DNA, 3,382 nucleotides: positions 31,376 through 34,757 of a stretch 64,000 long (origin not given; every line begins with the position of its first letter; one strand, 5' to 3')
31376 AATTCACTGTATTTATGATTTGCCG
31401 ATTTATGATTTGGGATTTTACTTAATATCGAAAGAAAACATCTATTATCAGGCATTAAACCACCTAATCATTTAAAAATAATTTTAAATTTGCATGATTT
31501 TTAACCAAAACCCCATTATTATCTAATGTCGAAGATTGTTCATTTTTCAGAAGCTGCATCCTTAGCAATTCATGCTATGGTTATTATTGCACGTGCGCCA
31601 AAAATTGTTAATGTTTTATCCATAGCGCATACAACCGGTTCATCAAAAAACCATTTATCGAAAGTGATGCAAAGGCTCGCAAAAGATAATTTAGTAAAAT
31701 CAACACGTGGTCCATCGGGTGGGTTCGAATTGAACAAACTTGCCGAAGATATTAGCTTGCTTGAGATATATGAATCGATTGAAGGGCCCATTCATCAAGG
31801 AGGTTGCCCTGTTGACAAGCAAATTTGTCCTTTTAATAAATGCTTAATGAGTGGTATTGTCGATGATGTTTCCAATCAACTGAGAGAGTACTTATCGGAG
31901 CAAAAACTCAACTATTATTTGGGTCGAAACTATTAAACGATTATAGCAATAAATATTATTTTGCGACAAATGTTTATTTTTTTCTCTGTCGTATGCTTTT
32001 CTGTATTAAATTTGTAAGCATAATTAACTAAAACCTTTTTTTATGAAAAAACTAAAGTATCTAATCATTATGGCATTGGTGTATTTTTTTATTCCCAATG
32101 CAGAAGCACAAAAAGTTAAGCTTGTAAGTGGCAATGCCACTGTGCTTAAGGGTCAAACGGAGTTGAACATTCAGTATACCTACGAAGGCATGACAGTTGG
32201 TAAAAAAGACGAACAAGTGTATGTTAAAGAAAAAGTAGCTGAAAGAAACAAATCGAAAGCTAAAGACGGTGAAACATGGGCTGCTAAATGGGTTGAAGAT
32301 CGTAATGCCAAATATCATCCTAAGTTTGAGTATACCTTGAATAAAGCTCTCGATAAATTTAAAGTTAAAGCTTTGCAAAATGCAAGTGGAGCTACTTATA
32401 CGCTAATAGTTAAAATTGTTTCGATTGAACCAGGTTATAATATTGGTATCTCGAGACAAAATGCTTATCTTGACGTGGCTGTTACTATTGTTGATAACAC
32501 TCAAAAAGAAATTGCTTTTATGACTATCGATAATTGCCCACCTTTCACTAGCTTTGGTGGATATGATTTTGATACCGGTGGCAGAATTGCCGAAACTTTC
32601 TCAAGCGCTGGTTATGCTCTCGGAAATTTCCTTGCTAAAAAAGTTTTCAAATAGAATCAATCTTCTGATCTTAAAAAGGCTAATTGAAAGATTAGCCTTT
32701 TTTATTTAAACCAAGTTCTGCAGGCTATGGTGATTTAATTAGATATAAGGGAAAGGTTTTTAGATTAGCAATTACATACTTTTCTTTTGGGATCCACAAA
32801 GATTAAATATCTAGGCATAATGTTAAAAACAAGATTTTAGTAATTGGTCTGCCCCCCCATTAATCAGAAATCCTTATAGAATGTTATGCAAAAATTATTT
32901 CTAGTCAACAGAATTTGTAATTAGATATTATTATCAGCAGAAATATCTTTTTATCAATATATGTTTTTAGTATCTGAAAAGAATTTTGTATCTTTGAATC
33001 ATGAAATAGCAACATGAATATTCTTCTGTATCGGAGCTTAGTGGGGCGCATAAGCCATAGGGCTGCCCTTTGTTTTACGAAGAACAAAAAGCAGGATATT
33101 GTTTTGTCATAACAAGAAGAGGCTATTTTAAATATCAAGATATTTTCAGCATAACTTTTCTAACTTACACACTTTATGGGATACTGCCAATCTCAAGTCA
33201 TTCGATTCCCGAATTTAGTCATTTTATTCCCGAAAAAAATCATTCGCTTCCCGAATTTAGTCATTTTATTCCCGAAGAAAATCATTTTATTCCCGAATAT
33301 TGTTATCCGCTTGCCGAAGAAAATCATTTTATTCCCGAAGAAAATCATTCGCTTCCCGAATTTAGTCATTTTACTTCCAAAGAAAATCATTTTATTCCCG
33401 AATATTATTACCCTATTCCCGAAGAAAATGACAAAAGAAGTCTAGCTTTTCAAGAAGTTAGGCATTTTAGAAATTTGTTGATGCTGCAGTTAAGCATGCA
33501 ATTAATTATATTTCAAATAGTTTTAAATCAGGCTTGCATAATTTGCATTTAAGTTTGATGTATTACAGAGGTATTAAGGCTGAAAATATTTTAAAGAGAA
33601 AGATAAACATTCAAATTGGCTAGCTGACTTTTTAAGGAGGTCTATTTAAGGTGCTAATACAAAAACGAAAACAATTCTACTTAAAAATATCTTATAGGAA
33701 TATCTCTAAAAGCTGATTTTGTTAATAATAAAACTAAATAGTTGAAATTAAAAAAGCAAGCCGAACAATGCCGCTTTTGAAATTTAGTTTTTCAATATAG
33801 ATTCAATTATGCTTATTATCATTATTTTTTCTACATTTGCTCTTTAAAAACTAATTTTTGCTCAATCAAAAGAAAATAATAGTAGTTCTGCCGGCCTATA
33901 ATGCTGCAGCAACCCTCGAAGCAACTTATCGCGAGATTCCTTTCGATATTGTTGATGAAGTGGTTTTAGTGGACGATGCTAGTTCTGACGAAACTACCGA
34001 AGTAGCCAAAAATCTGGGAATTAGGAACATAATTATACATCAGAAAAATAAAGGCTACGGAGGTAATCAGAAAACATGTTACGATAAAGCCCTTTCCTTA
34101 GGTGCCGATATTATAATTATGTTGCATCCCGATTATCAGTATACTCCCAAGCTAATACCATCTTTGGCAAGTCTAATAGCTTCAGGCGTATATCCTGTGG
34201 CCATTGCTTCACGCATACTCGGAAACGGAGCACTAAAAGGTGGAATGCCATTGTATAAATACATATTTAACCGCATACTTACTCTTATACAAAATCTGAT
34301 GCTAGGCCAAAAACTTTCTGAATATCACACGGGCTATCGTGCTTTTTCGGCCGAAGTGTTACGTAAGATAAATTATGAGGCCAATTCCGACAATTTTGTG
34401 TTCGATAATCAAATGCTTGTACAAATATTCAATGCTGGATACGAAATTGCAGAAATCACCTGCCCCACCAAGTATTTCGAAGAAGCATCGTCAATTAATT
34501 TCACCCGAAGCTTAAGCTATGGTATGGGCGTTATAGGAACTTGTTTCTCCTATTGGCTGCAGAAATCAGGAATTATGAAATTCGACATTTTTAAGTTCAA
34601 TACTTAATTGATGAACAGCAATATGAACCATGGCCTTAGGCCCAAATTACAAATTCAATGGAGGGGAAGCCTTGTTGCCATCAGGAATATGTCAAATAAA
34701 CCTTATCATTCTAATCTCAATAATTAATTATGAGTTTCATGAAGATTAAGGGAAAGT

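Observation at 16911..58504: Four separate intergenic tandem arrays all share an exact 21-bp period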

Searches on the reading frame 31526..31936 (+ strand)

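Call 44: search_protein_families(library=pfam, proteins=[window:31526-31936:+], max_evalue=0.01)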
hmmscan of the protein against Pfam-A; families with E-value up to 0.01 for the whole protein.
window:31526-31936:+ (136 aa): 1 family
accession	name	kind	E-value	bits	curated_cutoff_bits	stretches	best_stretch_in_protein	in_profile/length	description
PF02082.26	Rrf2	-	1.1e-27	97.2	30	1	8-129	2-127/132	Iron-dependent Transcriptional regulator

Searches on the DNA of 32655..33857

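Call 72: search_rna_families(source=window, start=32655, end=33857, threshold=evalue, max_evalue=1)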
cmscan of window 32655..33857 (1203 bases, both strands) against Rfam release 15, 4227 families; matches with E-value up to 1: 0.
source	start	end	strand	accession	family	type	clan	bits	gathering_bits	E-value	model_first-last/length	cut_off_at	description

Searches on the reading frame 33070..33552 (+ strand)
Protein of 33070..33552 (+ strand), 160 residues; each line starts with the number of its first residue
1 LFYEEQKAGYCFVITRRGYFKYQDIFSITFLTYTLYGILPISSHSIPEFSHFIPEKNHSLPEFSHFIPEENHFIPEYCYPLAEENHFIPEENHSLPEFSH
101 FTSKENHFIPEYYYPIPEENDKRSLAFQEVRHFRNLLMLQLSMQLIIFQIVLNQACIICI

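Call 43: search_protein_families(library=pfam, proteins=[window:33070-33552:+], max_evalue=1)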
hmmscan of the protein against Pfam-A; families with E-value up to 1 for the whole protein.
window:33070-33552:+ (160 aa): 2 families
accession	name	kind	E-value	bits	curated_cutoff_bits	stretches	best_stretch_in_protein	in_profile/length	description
PF07385.18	Lyx_isomer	-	0.44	10.1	20.8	0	81-105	10-34/222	D-lyxose isomerase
PF00884.28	Sulfatase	-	0.55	9.9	25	0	48-85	152-188/301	Sulfatase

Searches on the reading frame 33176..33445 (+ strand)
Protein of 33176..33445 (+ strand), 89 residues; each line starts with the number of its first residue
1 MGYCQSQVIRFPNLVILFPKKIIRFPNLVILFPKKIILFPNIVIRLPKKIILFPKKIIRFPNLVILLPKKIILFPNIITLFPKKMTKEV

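Call 43: search_protein_families(library=pfam, proteins=[window:33176-33445:+], max_evalue=1)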
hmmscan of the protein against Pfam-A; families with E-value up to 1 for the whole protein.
window:33176-33445:+ (89 aa): 3 families
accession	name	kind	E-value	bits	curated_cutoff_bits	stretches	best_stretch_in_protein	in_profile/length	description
PF05870.17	PA_decarbox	-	0.13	12.4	24.6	0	36-53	84-101/158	Phenolic acid decarboxylase (PAD)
PF07202.18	Tcp10_C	-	0.19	11.8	36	0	6-13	22-29/35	T-complex protein 10 C-terminus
PF09006.16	Surfac_D-trimer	-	0.98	9.8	22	0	34-41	26-33/46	Lung surfactant protein D coiled-coil trimerisation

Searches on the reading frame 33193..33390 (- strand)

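Call 43: search_protein_families(library=pfam, proteins=[window:33193-33390:-], max_evalue=1)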
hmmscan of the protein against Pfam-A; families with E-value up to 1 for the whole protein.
window:33193-33390:- (65 aa): 3 families
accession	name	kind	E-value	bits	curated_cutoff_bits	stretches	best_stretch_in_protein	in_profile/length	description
PF04408.29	HA2_N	-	0.053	14.1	21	0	42-53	16-27/29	Helicase associated domain (HA2), winged-helix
PF08678.16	Rsbr_N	-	0.057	14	27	0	5-36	56-87/130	Rsbr N terminal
PF12990.12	DUF3874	-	0.56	11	28.3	0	40-63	43-68/71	Domain of unknonw function from B. Theta Gene description (DUF3874)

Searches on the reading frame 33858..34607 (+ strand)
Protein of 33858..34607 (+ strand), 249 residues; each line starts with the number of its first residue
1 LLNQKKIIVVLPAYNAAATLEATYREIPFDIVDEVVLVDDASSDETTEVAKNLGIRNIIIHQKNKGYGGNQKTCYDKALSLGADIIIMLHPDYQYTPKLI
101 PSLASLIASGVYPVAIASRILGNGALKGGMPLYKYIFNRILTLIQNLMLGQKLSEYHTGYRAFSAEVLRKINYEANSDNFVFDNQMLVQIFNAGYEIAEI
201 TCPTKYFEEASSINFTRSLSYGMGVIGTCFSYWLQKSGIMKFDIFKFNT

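Call 10: search_protein_families(library=pfam, proteins=[window:33858-34607:+])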
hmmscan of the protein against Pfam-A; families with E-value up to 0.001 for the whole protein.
window:33858-34607:+ (249 aa): 1 family
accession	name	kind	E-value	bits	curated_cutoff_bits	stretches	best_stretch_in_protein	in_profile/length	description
PF00535.33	Glycos_transf_2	-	4.1e-19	69.6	23.3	1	9-171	2-167/168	Glycosyl transferase family 2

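Call 46: find_encoding_contigs(protein=window:33858-34607:+, flank=3000, max_places=10)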
Protein window:33858-34607:+ (249 aa): 20 contigs read that carry it; 10 places shown.
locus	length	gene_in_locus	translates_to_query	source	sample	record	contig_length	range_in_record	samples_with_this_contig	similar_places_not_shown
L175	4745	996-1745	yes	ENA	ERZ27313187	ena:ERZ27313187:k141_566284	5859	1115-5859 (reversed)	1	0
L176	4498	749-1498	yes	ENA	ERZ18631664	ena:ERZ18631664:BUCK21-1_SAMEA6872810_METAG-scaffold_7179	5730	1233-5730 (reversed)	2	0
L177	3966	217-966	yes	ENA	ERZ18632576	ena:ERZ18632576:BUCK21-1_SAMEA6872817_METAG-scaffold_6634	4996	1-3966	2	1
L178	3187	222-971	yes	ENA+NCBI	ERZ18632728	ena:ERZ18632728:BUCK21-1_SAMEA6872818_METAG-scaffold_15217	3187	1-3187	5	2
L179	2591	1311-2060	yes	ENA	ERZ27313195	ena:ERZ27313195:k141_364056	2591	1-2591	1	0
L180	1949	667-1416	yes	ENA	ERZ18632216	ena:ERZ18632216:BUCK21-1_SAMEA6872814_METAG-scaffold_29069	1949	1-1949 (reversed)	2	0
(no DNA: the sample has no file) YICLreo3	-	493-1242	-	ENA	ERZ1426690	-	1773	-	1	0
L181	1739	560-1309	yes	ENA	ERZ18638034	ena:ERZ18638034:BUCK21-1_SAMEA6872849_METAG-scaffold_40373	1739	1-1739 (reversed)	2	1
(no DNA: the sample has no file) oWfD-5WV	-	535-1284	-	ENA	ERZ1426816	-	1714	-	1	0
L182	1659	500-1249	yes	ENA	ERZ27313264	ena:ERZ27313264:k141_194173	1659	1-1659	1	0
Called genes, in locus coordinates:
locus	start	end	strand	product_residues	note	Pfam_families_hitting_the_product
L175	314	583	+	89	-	-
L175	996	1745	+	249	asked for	PF00535:Glycos_transf_2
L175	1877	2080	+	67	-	-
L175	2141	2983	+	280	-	-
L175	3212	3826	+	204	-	PF01694:Rhomboid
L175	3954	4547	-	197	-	PF02622:DUF179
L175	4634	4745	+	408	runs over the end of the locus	?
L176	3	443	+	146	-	?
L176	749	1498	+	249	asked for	PF00535:Glycos_transf_2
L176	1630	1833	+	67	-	-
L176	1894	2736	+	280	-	-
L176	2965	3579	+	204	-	PF01694:Rhomboid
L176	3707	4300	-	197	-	PF02622:DUF179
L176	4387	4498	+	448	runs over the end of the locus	?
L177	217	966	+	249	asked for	PF00535:Glycos_transf_2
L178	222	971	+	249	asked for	PF00535:Glycos_transf_2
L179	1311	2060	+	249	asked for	PF00535:Glycos_transf_2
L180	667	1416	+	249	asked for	PF00535:Glycos_transf_2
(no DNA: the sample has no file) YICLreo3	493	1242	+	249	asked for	PF00535:Glycos_transf_2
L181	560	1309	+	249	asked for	PF00535:Glycos_transf_2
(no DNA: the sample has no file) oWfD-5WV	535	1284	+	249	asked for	PF00535:Glycos_transf_2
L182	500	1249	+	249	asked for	PF00535:Glycos_transf_2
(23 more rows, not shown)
